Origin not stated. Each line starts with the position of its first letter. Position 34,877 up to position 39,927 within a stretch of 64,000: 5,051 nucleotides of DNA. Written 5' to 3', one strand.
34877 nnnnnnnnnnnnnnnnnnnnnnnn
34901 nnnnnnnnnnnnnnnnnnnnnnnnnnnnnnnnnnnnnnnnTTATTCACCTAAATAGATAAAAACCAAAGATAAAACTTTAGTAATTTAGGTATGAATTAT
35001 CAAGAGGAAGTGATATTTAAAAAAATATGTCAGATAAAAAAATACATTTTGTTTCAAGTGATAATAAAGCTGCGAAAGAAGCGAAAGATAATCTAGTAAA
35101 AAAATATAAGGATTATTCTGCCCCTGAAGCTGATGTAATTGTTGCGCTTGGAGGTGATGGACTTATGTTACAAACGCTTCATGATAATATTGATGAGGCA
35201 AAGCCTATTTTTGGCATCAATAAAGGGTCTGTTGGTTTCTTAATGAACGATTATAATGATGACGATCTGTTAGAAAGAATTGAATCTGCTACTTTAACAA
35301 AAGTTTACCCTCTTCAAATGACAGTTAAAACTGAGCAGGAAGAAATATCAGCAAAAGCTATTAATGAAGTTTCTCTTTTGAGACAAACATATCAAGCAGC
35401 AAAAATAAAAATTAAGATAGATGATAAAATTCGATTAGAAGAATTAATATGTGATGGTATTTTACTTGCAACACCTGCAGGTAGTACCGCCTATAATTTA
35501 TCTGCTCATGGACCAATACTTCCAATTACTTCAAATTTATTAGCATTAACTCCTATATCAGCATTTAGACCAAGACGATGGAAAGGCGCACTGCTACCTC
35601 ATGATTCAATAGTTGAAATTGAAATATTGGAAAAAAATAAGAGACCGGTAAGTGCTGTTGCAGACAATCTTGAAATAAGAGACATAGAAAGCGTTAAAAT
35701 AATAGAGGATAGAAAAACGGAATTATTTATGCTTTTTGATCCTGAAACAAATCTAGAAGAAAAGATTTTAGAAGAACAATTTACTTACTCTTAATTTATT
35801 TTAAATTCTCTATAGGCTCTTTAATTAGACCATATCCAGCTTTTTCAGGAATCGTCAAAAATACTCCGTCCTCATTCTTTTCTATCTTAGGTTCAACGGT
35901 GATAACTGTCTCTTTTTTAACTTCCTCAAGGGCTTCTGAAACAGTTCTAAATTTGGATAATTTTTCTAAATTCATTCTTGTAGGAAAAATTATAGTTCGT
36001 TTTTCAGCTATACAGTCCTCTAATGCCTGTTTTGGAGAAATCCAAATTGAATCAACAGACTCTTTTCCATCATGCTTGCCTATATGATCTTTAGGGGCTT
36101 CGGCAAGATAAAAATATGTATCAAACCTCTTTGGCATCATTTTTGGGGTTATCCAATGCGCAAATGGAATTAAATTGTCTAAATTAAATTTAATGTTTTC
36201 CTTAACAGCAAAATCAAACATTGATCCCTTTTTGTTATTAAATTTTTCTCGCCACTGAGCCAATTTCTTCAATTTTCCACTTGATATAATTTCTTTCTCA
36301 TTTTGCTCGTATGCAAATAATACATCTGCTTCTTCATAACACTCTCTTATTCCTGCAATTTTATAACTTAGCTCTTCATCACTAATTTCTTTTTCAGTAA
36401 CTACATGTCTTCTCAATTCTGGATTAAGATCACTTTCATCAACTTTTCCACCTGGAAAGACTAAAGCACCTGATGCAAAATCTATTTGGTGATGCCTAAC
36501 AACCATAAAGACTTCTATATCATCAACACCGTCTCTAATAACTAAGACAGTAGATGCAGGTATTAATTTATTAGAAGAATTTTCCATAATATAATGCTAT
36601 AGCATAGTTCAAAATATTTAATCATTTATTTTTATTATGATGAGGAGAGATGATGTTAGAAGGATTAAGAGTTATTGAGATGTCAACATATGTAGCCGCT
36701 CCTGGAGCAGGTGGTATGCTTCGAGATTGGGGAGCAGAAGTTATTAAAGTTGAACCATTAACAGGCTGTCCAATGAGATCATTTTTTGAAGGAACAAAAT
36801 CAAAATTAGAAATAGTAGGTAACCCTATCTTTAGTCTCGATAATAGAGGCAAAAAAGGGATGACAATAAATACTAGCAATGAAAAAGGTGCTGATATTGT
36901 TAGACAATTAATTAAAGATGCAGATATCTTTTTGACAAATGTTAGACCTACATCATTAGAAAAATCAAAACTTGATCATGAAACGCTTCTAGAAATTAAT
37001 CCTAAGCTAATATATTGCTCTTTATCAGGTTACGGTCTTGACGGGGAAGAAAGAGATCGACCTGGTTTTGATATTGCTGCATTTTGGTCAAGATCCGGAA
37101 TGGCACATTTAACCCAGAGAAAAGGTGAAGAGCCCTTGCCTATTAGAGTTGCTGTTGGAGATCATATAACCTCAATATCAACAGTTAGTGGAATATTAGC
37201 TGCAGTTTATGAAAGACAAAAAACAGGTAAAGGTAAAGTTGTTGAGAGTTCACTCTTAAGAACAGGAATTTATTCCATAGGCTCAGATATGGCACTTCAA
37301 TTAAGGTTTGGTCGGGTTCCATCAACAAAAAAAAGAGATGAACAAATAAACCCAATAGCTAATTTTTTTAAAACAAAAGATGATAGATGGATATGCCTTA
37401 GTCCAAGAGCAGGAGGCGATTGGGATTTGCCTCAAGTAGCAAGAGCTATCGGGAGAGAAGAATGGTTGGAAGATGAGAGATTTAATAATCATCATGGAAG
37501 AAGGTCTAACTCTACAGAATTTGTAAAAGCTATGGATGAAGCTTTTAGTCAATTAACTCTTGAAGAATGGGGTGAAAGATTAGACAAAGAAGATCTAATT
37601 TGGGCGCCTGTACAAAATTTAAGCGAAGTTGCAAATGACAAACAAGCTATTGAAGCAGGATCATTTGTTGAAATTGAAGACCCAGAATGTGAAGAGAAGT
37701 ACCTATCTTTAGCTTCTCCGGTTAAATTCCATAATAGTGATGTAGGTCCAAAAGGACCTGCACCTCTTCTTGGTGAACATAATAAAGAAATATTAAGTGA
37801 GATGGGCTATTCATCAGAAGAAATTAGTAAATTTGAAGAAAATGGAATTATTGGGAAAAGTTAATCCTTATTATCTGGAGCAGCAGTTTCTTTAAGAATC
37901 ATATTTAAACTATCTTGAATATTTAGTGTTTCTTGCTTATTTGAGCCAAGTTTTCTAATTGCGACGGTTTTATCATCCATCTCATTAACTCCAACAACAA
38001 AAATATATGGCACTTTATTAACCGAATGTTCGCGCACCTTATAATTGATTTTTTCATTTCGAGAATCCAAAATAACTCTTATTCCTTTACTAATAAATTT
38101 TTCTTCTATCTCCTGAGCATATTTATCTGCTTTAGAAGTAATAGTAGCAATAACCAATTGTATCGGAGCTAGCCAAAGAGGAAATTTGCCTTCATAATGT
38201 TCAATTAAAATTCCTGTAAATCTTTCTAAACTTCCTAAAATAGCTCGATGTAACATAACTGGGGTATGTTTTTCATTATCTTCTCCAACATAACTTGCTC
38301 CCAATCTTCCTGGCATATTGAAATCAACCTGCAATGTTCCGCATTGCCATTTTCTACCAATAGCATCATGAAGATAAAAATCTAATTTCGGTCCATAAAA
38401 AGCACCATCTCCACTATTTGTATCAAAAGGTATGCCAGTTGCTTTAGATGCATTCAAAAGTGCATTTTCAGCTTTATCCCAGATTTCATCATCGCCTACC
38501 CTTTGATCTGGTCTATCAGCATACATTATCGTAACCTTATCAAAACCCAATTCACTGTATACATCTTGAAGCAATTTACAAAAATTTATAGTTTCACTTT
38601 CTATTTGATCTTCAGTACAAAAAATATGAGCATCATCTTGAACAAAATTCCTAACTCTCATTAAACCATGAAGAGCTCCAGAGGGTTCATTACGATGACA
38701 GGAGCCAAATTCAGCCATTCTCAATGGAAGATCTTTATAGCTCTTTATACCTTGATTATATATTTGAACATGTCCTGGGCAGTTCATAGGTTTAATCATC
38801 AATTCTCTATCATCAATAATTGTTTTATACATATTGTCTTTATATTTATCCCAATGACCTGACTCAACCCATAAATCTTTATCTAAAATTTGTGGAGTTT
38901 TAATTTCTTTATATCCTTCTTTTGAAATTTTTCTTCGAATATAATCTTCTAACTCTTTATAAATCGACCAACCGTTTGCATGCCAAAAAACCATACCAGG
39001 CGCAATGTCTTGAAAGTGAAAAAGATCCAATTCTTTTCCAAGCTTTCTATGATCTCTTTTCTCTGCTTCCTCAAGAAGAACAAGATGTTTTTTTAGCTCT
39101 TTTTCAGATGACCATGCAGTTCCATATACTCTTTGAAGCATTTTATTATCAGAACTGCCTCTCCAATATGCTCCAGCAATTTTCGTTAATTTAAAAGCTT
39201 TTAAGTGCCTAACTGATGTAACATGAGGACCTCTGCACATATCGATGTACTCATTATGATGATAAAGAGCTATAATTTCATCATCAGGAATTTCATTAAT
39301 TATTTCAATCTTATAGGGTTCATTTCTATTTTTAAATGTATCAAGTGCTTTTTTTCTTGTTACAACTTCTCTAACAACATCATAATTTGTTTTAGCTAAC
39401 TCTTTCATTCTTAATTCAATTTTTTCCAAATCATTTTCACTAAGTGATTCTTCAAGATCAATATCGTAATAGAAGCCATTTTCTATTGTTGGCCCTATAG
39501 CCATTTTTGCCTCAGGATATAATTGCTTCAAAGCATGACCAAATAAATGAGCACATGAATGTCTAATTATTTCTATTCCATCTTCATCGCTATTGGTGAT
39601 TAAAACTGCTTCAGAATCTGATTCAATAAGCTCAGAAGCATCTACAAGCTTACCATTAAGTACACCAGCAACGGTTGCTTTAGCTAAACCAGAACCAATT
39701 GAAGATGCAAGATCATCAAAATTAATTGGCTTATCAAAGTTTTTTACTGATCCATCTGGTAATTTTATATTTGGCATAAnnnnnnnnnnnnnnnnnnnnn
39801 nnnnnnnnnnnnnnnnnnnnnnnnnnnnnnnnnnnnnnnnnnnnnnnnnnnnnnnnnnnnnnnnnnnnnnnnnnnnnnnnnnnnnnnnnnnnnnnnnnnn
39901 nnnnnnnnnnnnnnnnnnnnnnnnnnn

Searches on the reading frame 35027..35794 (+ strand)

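Call 29: search_protein_families(library=pfam, proteins=[window:35027-35794:+])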
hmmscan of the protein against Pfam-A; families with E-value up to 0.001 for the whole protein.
window:35027-35794:+ (255 aa): 2 families
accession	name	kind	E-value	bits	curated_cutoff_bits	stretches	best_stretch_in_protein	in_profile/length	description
PF20143.4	NAD_kinase_C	-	2.5e-10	40.6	23.7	1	113-207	2-94/126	ATP-NAD kinase C-terminal domain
PF01513.26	NAD_kinase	-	1.3e-07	32.5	25.5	1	10-73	48-111/130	ATP-NAD kinase N-terminal domain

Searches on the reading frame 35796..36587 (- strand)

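Call 29: search_protein_families(library=pfam, proteins=[window:35796-36587:-])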
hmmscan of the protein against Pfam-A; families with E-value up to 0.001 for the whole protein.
window:35796-36587:- (263 aa): 1 family
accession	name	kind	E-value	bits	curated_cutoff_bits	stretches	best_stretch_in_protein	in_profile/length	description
PF00293.34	NUDIX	-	0.00019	21.9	21.1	0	13-102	7-67/134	NUDIX domain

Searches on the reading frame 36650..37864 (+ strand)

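Call 29: search_protein_families(library=pfam, proteins=[window:36650-37864:+])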
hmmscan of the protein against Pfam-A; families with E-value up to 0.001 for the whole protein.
window:36650-37864:+ (404 aa): 1 family
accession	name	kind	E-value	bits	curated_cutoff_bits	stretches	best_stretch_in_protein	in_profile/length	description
PF02515.22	CoA_transf_3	-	5.5e-100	335.5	23.3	1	3-378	1-366/366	CoA-transferase family III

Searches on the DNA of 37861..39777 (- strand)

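Call 42: search_rna_families(sources=[L093, L094, L006], threshold=evalue, max_evalue=5)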
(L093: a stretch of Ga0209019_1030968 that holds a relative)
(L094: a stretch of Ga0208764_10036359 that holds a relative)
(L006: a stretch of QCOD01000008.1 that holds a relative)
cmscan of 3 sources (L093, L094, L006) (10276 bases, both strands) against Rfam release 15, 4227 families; matches with E-value up to 5: 4.
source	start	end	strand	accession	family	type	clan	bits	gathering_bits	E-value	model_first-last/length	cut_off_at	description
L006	3613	3693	-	RF00069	SNORD24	Gene; snRNA; snoRNA; CD-box;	-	25.9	41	0.87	1-76/76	no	Small nucleolar RNA SNORD24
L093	890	1000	+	RF02551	DapZ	Cis-reg;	-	22.6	56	2.4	1-78/78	no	ABC transporter regulator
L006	1087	1144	+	RF01123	sR35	Gene; snRNA; snoRNA; CD-box;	-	20.2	60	0.19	1-57/57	no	Small nucleolar RNA sR35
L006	619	691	+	RF02126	GHRLOS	Gene; lncRNA;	-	16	48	2.9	1-70/70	no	Ghrelin opposite strand RNA conserved region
